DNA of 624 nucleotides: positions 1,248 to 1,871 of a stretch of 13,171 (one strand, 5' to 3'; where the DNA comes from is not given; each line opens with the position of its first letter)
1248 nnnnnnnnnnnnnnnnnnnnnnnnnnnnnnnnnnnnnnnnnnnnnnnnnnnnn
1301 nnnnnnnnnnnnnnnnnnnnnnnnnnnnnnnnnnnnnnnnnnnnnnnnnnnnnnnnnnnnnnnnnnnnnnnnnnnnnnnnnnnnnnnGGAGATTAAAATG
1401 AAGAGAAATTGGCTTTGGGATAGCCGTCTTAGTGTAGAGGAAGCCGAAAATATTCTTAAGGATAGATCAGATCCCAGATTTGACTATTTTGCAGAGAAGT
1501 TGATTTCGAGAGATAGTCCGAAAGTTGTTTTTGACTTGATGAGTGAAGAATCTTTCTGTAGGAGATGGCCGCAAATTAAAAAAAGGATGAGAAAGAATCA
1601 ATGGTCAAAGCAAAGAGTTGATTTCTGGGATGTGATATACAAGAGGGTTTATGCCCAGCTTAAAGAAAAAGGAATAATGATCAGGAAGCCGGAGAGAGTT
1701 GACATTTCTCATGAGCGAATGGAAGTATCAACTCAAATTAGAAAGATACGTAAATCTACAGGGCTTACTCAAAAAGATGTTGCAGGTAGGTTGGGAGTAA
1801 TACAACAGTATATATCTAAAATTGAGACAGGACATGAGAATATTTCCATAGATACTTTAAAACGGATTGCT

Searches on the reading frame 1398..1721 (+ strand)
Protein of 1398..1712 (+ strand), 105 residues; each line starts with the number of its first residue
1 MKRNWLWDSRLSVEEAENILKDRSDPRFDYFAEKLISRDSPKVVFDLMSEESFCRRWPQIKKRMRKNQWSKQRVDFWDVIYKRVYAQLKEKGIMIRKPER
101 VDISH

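Call 18: search_solved_structures(query=A2, max_evalue=10)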
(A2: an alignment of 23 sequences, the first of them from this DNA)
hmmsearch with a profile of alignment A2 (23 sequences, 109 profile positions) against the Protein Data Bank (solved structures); distinct sequences matched with E-value up to 10: 3.
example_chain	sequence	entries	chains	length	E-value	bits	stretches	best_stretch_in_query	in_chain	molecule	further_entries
9v1i_lK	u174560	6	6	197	0.17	15.2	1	20-53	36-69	60S ribosomal protein L9, putative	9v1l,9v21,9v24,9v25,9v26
2mr5_A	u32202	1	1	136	0.42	14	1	74-108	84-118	De novo designed Protein OR457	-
1vbf_A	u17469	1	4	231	1.4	12.3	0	16-46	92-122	231aa long hypothetical protein-L-isoaspartate O-methyltransferase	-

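Call 20: find_related_loci(query=A2, collection=genome_contigs, flank=4000)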
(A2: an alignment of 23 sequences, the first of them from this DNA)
Query A2 (108 aa) in genome_contigs; peptide patterns used: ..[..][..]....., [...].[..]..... (x = any residue, [..] = any of these).
74 stretches matched a pattern; 38 encode a relative of the query (tblastn E <= 1e-3); 38 distinct loci.
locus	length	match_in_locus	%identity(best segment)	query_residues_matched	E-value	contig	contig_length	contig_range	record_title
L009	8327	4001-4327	58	1-108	3e-39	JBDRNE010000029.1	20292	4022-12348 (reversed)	MAG: Candidatus Omnitrophota bacterium isolate MEGAHIT-group-1.87 k141_2754025, whole genome shotgun sequence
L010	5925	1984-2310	56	1-108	7e-38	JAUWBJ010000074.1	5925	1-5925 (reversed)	MAG: Candidatus Omnitrophota bacterium isolate CSMAG_1317 CSMAG_1317_k141_1238592_length_5925_cov_7.0000, whole genome s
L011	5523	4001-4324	56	1-107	8e-37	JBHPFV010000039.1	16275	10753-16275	Candidatus Omnitrophota bacterium isolate SAG AM-311-K22 NODE_39_length_16275_cov_24.466831, whole genome shotgun sequen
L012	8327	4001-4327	56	1-108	1e-36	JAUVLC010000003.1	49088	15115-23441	MAG: Clostridia bacterium isolate CSMAG_496 CSMAG_496_k141_1429643_length_49088_cov_13.1589, whole genome shotgun sequen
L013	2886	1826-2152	55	1-108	1e-36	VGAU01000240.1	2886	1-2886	MAG: Actinomycetota bacterium isolate K_DeepCast_1200m_m2_204 K_DeepCast_1200m_m2_204_Ga0194110_10075557, whole genome s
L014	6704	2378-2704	54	1-108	2e-35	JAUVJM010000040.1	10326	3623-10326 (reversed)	MAG: bacterium isolate CSMAG_454 CSMAG_454_k127_4522895_length_10326_cov_25.0418, whole genome shotgun sequence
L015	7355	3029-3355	52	1-108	5e-35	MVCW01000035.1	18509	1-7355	MAG: Candidatus Omnitrophica bacterium 4484_171 ex4484_171_scaffold_4529, whole genome shotgun sequence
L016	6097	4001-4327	52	1-108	3e-35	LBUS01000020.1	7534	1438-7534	MAG: Candidatus Peregrinibacteria bacterium GW2011_GWF2_38_29 US89_C0020, whole genome shotgun sequence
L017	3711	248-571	51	2-108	8e-35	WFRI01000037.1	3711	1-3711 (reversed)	MAG: Candidatus Omnitrophota bacterium isolate S014_49 k151_188463, whole genome shotgun sequence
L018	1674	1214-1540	50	1-108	2e-34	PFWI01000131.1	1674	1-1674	MAG: bacterium (Candidatus Ratteibacteria) CG_4_9_14_3_um_filter_41_21 CG_4_9_14_3_um_filter_150_scaffold_102342_c, whol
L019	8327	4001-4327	54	1-108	3e-34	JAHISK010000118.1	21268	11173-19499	MAG: Candidatus Omnitrophota bacterium isolate MM_PC_MetaG.mb.171 MM_PC_MetaG.mb.171_k141_1649415, whole genome shotgun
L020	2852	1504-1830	52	1-108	1e-33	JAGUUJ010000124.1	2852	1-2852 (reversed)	MAG: Candidatus Omnitrophota bacterium isolate DeMMO5_9 c_000000001071, whole genome shotgun sequence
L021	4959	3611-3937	52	1-108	1e-33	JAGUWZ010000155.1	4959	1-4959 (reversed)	MAG: Candidatus Omnitrophota bacterium isolate DeMMO4_15 c_000000000411, whole genome shotgun sequence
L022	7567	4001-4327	51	1-108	3e-33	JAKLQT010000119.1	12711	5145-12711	MAG: Candidatus Omnitrophota bacterium isolate bin S2.42 k141_337626, whole genome shotgun sequence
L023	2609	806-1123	54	4-108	2e-33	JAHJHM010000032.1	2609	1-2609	MAG: Candidatus Omnitrophota bacterium isolate Modern_marine_planktonic.mb.3 Modern_marine_plank.mb.3_k141_118312, whole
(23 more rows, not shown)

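Call 22: search_protein_families(library=pfam, alignment_id=A2, max_evalue=10)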
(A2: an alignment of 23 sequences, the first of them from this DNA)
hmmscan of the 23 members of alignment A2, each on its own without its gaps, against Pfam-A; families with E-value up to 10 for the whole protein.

A. member 1, seq(108 aa): 0 families

B. families by the number of members that match (of 23 scanned): 7 families
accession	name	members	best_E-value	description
PF18719.7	ArlS_N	6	0.03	ArlS sensor domain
PF14788.12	EF-hand_10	5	0.046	EF hand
PF07308.18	DUF1456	2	0.092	Protein of unknown function (DUF1456)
PF13173.12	AAA_14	1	0.016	AAA domain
PF07198.17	DUF1410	1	0.047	Protein of unknown function (DUF1410)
PF08967.16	ENCP4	1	0.15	Putative type 4B encapsulin shell protein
PF21100.3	MCM_C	1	0.38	MCM protein C-terminal winged helix-turn-helix domain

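Call 27: search_protein_representatives(alignment_id=A2)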
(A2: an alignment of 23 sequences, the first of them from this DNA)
Query: 23 sequences, 109 profile positions. Proteins with E-value up to 0.001 (for the whole library): 132; up to 1e-10: 82; up to 1e-30: 7. The best 132 are listed.
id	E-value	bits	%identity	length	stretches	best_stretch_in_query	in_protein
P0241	1.6e-50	185.9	-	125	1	1-109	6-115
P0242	1.7e-42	160.1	-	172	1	1-108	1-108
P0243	3.4e-39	149.4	-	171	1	1-109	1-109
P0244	8.5e-35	135.3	-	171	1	1-108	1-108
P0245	5.3e-33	129.5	-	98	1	1-92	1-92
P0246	8.0e-32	125.7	-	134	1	1-87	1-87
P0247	2.8e-31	124.0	-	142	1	1-86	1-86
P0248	3.1e-28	114.2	-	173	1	1-105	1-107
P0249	4.2e-28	113.7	-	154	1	1-87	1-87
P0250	4.9e-28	113.5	-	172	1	3-100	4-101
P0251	8.3e-28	112.8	-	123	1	1-105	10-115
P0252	4.6e-27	110.4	-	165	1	1-105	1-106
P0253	1.3e-26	108.9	-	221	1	1-98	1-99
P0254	3.3e-26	107.6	-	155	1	2-92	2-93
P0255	3.7e-26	107.5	-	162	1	1-87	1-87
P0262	3.8e-24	101.0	-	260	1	2-105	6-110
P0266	2.6e-23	98.4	-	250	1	3-108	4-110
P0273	6.1e-22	93.9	-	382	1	2-104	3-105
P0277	3.0e-21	91.7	-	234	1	2-104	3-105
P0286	5.2e-20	87.7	-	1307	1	2-103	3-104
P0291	1.2e-18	83.3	-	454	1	2-104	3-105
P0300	3.2e-17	78.7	-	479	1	2-101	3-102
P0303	5.2e-17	78.1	-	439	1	2-102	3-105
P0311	1.5e-14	70.1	-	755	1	1-86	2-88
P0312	5.7e-14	68.3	-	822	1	1-97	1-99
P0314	8.8e-14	67.7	-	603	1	1-89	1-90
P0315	9.7e-14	67.5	-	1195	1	1-87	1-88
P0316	1.2e-13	67.3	-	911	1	1-95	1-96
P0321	5.7e-13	65.0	-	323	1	1-87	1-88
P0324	6.0e-10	55.3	-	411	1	5-90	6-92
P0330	1.2e-08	51.1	-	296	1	13-88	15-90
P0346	4.0e-07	46.3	-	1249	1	4-96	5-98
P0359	5.8e-05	39.3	-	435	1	5-86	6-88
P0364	2.2e-04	37.4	-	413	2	6-89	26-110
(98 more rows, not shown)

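Call 28: search_protein_families(library=pfam, proteins=[P0286, P0315, P0346, P0316, P0312, P0311, P0314, P0300, P0291, P0303], max_evalue=0.001)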
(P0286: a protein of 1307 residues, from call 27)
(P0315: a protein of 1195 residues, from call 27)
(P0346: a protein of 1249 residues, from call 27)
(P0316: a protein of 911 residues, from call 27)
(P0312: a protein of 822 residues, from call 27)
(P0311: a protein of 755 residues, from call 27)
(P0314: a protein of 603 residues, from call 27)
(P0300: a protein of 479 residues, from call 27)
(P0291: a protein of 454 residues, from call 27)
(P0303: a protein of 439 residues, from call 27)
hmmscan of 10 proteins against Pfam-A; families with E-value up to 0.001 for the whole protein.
P0286 (1307 aa): 2 families
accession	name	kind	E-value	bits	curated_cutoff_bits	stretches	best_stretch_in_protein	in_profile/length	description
PF01381.28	HTH_3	-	2.9e-10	40.5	23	1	116-168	1-53/55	Helix-turn-helix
PF13560.12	HTH_31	-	5.9e-07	30.1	27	1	117-162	7-53/64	Helix-turn-helix domain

P0315 (1195 aa): 15 families
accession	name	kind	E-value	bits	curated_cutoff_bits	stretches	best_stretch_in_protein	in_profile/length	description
PF01381.28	HTH_3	-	8.4e-14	51.8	23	1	115-164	1-50/55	Helix-turn-helix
PF12844.13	HTH_19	-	9.6e-11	41.9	30.2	1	112-167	1-56/64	Helix-turn-helix domain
PF13428.12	TPR_14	-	2.8e-09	37.2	23.5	0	536-573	6-43/44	Tetratricopeptide repeat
PF14559.12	TPR_19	-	3.3e-08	34.2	25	0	432-473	2-43/68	Tetratricopeptide repeat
PF13560.12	HTH_31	-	1.9e-07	31.7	27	1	111-163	2-55/64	Helix-turn-helix domain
PF20698.3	PIN-TPR-GreABC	-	3.2e-07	31.1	27.8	1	900-1005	1-134/138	PIN domain associated with the TPR-GreAB-C-PIN system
PF13443.12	HTH_26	-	4.3e-07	30.5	22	1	114-164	1-52/63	Cro/C1-type HTH DNA-binding domain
PF13424.12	TPR_12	-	4.7e-07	30.3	30.1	0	533-562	47-76/77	Tetratricopeptide repeat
PF04471.18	Mrr_cat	-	5.4e-06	27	21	1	193-314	4-110/115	Restriction endonuclease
PF23914.1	TPR_CcmH_CycH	-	9.4e-06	26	42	0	536-583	55-102/158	Cytochrome c-type biogenesis protein H TPR domain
PF13413.12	HTH_25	-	1.3e-05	25.3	24.6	1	116-146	3-33/62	Helix-turn-helix domain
PF13432.12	TPR_16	-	6e-05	23.8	32.7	0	513-565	16-65/65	Tetratricopeptide repeat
PF07719.23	TPR_2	-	0.00026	21.3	27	0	534-563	4-33/34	Tetratricopeptide repeat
PF13181.12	TPR_8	-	0.00062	20.2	25.7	0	533-563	3-33/34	Tetratricopeptide repeat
PF13176.12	TPR_7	-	0.00097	19.5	27.9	0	535-565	3-33/36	Tetratricopeptide repeat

P0346 (1249 aa): 6 families
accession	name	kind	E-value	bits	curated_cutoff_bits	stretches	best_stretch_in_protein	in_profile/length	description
PF01381.28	HTH_3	-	8e-13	48.7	23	1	113-161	1-49/55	Helix-turn-helix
PF12844.13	HTH_19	-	1.3e-09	38.3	30.2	1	110-168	1-56/64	Helix-turn-helix domain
PF13560.12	HTH_31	-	4.4e-08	33.7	27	1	108-160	1-54/64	Helix-turn-helix domain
PF13744.12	HTH_37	-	1.1e-06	28.8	27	1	92-145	9-55/80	Helix-turn-helix domain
PF13443.12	HTH_26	-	6e-06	26.8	22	1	112-161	1-51/63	Cro/C1-type HTH DNA-binding domain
PF13413.12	HTH_25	-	0.00035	20.8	24.6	0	114-144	3-33/62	Helix-turn-helix domain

P0316 (911 aa): 7 families
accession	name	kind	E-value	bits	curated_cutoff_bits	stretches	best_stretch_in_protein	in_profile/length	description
PF01381.28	HTH_3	-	2.3e-15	56.8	23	1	121-172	1-52/55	Helix-turn-helix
PF13560.12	HTH_31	-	2.5e-11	44.2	27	1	116-171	1-57/64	Helix-turn-helix domain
PF12844.13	HTH_19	-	1.6e-09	38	30.2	1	118-171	1-54/64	Helix-turn-helix domain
PF13443.12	HTH_26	-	1.6e-07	31.9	22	1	124-170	5-52/63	Cro/C1-type HTH DNA-binding domain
PF04471.18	Mrr_cat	-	3.1e-06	27.7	21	1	199-303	5-99/115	Restriction endonuclease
PF20698.3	PIN-TPR-GreABC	-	6.4e-05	23.7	27.8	0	612-721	1-137/138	PIN domain associated with the TPR-GreAB-C-PIN system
PF13413.12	HTH_25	-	0.00048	20.3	24.6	0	122-153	3-34/62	Helix-turn-helix domain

P0312 (822 aa): 13 families
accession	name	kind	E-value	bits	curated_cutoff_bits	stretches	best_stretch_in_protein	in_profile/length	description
PF01381.28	HTH_3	-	1.1e-17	64.3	23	1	116-168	1-53/55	Helix-turn-helix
PF00515.34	TPR_1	-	2.1e-13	49.9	27.8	2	416-447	2-33/34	Tetratricopeptide repeat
PF07719.23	TPR_2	-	1.2e-11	44.2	27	1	525-554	3-32/34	Tetratricopeptide repeat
PF13181.12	TPR_8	-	1.2e-10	41.1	25.7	1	525-554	3-32/34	Tetratricopeptide repeat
PF04471.18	Mrr_cat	-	2e-10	41.2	21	1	195-318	5-113/115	Restriction endonuclease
PF13443.12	HTH_26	-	2.7e-09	37.6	22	1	117-166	3-53/63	Cro/C1-type HTH DNA-binding domain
PF12844.13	HTH_19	-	8.4e-09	35.7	30.2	1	116-167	4-55/64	Helix-turn-helix domain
PF13560.12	HTH_31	-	9e-09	36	27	1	111-166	1-57/64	Helix-turn-helix domain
PF13744.12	HTH_37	-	2.7e-06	27.5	27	1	112-169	19-77/80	Helix-turn-helix domain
PF14559.12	TPR_19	-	3.5e-06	27.7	25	0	520-551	22-53/68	Tetratricopeptide repeat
PF13176.12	TPR_7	-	1.7e-05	25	27.9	0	526-553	2-29/36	Tetratricopeptide repeat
PF13424.12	TPR_12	-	2.2e-05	25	30.1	0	526-552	48-74/77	Tetratricopeptide repeat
PF13413.12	HTH_25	-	0.00014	22.1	24.6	1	117-148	3-34/62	Helix-turn-helix domain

P0311 (755 aa): 8 families
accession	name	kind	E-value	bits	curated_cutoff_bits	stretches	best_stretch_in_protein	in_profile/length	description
PF01381.28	HTH_3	-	4.7e-16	59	23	1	116-167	1-52/55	Helix-turn-helix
PF12844.13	HTH_19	-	7.5e-11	42.2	30.2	1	113-168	1-56/64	Helix-turn-helix domain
PF13560.12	HTH_31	-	5.1e-10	40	27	1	111-166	1-57/64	Helix-turn-helix domain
PF13443.12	HTH_26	-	8.5e-08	32.8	22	1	115-167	1-54/63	Cro/C1-type HTH DNA-binding domain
PF13744.12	HTH_37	-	6.6e-07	29.5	27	1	112-167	19-75/80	Helix-turn-helix domain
PF20698.3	PIN-TPR-GreABC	-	1.5e-06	28.9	27.8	1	449-555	1-134/138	PIN domain associated with the TPR-GreAB-C-PIN system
PF04471.18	Mrr_cat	-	2.3e-06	28.2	21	1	196-296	6-97/115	Restriction endonuclease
PF13413.12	HTH_25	-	4.1e-05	23.8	24.6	1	117-148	3-34/62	Helix-turn-helix domain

P0314 (603 aa): 23 families
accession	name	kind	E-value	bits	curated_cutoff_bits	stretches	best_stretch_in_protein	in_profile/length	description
PF01381.28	HTH_3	-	8.4e-18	64.6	23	1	116-168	1-53/55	Helix-turn-helix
PF00515.34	TPR_1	-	7.7e-14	51.3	27.8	2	523-553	3-33/34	Tetratricopeptide repeat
PF07719.23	TPR_2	-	1.5e-12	47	27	1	523-553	3-33/34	Tetratricopeptide repeat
PF14559.12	TPR_19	-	2.7e-12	47.3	25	1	426-475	5-51/68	Tetratricopeptide repeat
PF13424.12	TPR_12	-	1e-11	45.3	30.1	2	499-550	18-74/77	Tetratricopeptide repeat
PF12844.13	HTH_19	-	1.4e-10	41.4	30.2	1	113-166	1-54/64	Helix-turn-helix domain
PF13181.12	TPR_8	-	9.8e-10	38.3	25.7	0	523-552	3-32/34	Tetratricopeptide repeat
PF13560.12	HTH_31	-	1.9e-09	38.1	27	1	114-168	4-59/64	Helix-turn-helix domain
PF13428.12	TPR_14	-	1.6e-08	34.8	23.5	0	523-558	3-38/44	Tetratricopeptide repeat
PF04471.18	Mrr_cat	-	2.9e-07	31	21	1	187-292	2-99/115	Restriction endonuclease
PF25062.1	ARM_TT21_N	-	4.1e-07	30.4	40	1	495-568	69-148/222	Tetratricopeptide repeat protein 21 N-terminal ARM repeat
PF13432.12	TPR_16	-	2e-06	28.6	32.7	0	500-555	13-65/65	Tetratricopeptide repeat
PF13414.12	TPR_11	-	1.3e-05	25.2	26.8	0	424-457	6-39/42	TPR repeat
PF13443.12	HTH_26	-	3.2e-05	24.5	22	1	116-165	2-52/63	Cro/C1-type HTH DNA-binding domain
PF13744.12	HTH_37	-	7.4e-05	22.9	27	1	114-164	21-72/80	Helix-turn-helix domain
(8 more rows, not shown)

P0300 (479 aa): 2 families
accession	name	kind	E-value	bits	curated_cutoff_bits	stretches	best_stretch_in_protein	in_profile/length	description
PF01381.28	HTH_3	-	1.3e-12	48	23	1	116-167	1-52/55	Helix-turn-helix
PF13560.12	HTH_31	-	1.1e-06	29.2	27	1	115-161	5-52/64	Helix-turn-helix domain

P0291 (454 aa): 2 families
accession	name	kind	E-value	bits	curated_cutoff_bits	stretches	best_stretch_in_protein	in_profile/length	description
PF01381.28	HTH_3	-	7.6e-11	42.3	23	1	120-168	5-53/55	Helix-turn-helix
PF13560.12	HTH_31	-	2.5e-07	31.3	27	1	119-164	9-55/64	Helix-turn-helix domain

P0303 (439 aa): 3 families
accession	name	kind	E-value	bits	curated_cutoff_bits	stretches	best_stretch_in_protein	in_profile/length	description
PF01381.28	HTH_3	-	3.1e-10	40.4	23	1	118-170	1-53/55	Helix-turn-helix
PF13560.12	HTH_31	-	4.3e-07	30.6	27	1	113-164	1-53/64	Helix-turn-helix domain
PF12844.13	HTH_19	-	6.4e-05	23.2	30.2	1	118-168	4-54/64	Helix-turn-helix domain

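Call 29: search_protein_families(library=pfam, proteins=[P0273, P0321, P0324, P0359, P0364, P0262, P0266, P0277, P0253, P0330], max_evalue=0.001)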
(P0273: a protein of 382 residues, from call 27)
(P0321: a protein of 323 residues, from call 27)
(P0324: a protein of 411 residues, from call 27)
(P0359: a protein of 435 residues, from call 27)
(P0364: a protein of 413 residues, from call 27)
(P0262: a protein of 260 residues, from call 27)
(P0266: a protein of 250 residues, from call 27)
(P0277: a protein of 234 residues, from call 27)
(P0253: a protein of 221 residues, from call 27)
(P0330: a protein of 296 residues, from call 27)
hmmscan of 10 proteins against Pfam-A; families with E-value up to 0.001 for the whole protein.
P0273 (382 aa): 2 families
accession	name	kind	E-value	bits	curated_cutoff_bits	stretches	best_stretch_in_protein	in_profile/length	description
PF01381.28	HTH_3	-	2e-07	31.4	23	1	118-162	3-47/55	Helix-turn-helix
PF13560.12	HTH_31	-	0.00014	22.6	27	1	118-159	8-50/64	Helix-turn-helix domain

P0321 (323 aa): 6 families
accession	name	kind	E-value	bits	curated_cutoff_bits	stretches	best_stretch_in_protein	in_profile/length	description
PF01381.28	HTH_3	-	4e-14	52.8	23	1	117-170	1-54/55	Helix-turn-helix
PF12844.13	HTH_19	-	2.6e-11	43.7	30.2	1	114-175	1-62/64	Helix-turn-helix domain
PF04471.18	Mrr_cat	-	1.8e-09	38.2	21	1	191-284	4-89/115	Restriction endonuclease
PF13560.12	HTH_31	-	2.5e-09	37.7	27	1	112-166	1-56/64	Helix-turn-helix domain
PF13443.12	HTH_26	-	7.9e-06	26.5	22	1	116-172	1-58/63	Cro/C1-type HTH DNA-binding domain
PF13413.12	HTH_25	-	0.00082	19.6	24.6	0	118-149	3-34/62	Helix-turn-helix domain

P0324 (411 aa): 3 families
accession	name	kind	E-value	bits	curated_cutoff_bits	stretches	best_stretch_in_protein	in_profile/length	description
PF01381.28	HTH_3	-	5.8e-10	39.5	23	1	112-158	1-47/55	Helix-turn-helix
PF12844.13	HTH_19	-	1.2e-09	38.4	30.2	1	109-155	1-47/64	Helix-turn-helix domain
PF13560.12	HTH_31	-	3.4e-08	34.1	27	1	108-155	2-50/64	Helix-turn-helix domain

P0359 (435 aa): 4 families
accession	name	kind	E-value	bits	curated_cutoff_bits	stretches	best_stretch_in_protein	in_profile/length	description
PF01381.28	HTH_3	-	8.5e-09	35.8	23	1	115-161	4-50/55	Helix-turn-helix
PF13744.12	HTH_37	-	2e-06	28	27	1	108-144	19-55/80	Helix-turn-helix domain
PF12844.13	HTH_19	-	2e-06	28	30.2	1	109-149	1-41/64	Helix-turn-helix domain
PF13560.12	HTH_31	-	0.00021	22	27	0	115-161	9-56/64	Helix-turn-helix domain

P0364 (413 aa): 2 families
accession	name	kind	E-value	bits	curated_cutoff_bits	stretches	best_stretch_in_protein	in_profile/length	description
PF01381.28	HTH_3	-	1.8e-09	37.9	23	1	137-185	1-49/55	Helix-turn-helix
PF13560.12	HTH_31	-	4.6e-09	36.9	27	1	133-185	2-55/64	Helix-turn-helix domain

P0262 (260 aa): 8 families
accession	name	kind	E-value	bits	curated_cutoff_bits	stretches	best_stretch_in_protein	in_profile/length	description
PF01381.28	HTH_3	-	1.2e-15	57.7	23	1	121-170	1-50/55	Helix-turn-helix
PF12844.13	HTH_19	-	8.4e-10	38.9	30.2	1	120-170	3-53/64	Helix-turn-helix domain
PF13560.12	HTH_31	-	5.6e-09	36.6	27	1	118-169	3-55/64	Helix-turn-helix domain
PF13443.12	HTH_26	-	3.7e-05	24.3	22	1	120-169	1-51/63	Cro/C1-type HTH DNA-binding domain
PF13744.12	HTH_37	-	5.9e-05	23.2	27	1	118-175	20-78/80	Helix-turn-helix domain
PF13413.12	HTH_25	-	0.00012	22.2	24.6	1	122-155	3-36/62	Helix-turn-helix domain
PF15731.11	MqsA_antitoxin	-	0.00038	21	30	0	116-169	69-121/131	Antitoxin component of bacterial toxin-antitoxin system, MqsA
PF22495.2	HTH_92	-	0.00078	19.1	27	0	123-153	2-32/45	RsaL-like HTH domain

P0266 (250 aa): 5 families
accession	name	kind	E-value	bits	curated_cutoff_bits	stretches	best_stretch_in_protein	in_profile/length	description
PF01381.28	HTH_3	-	4.4e-12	46.3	23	1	119-168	3-52/55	Helix-turn-helix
PF12844.13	HTH_19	-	3.1e-06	27.4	30.2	1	117-167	4-54/64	Helix-turn-helix domain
PF13560.12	HTH_31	-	2.6e-05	24.9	27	1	119-165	8-55/64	Helix-turn-helix domain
PF13443.12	HTH_26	-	4.5e-05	24.1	22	1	123-168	8-54/63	Cro/C1-type HTH DNA-binding domain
PF13744.12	HTH_37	-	0.00041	20.5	27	1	110-170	16-77/80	Helix-turn-helix domain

P0277 (234 aa): 2 families
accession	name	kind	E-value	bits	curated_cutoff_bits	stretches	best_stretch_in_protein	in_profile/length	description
PF01381.28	HTH_3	-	6.5e-09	36.1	23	1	116-162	1-47/55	Helix-turn-helix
PF13560.12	HTH_31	-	6.4e-07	30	27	1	112-162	2-53/64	Helix-turn-helix domain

P0253 (221 aa): 5 families
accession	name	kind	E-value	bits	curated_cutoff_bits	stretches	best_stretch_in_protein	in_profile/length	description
PF01381.28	HTH_3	-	1.4e-15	57.5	23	1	116-167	1-52/55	Helix-turn-helix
PF13560.12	HTH_31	-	5.2e-09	36.7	27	1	113-164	3-55/64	Helix-turn-helix domain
PF12844.13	HTH_19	-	3e-07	30.7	30.2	1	115-163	3-51/64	Helix-turn-helix domain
PF13443.12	HTH_26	-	1.1e-06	29.2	22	1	117-164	3-51/63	Cro/C1-type HTH DNA-binding domain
PF13744.12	HTH_37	-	5e-05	23.5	27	1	114-170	21-78/80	Helix-turn-helix domain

P0330 (296 aa): 5 families
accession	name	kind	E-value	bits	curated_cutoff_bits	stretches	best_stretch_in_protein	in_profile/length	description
PF01381.28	HTH_3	-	7.8e-10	39.1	23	1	112-163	1-52/55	Helix-turn-helix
PF13744.12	HTH_37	-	7.9e-06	26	27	1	106-158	18-67/80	Helix-turn-helix domain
PF13560.12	HTH_31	-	1.4e-05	25.8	27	1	114-159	8-54/64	Helix-turn-helix domain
PF12844.13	HTH_19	-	5.1e-05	23.5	30.2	1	109-161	1-53/64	Helix-turn-helix domain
PF13413.12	HTH_25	-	0.0006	20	24.6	0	114-144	4-34/62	Helix-turn-helix domain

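Call 31: predict_structure(alignment_id=A2)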
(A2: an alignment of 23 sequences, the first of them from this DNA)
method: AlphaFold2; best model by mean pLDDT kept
length: 108 residues; sequences in the alignment: 23
mean_pLDDT: 77.6   pTM: 0.65
mean pLDDT of the five models: 77.6, 76.1, 76.1, 73.6, 73.2
residues with pLDDT >= 90: 13; 70-90: 69; 50-70: 14; < 50: 12
segments of 3 or more residues with pLDDT < 50: 99-108
pLDDT, mean of each block of 10 residues (from residue 1): 56 80 82 85 87 88 79 89 91 67 42
secondary structure, 60 per line:
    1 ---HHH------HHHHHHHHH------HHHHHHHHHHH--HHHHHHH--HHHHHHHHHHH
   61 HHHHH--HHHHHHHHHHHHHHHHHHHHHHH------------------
elements in order: H13-21 H28-38 H41-47 H50-65 H68-90
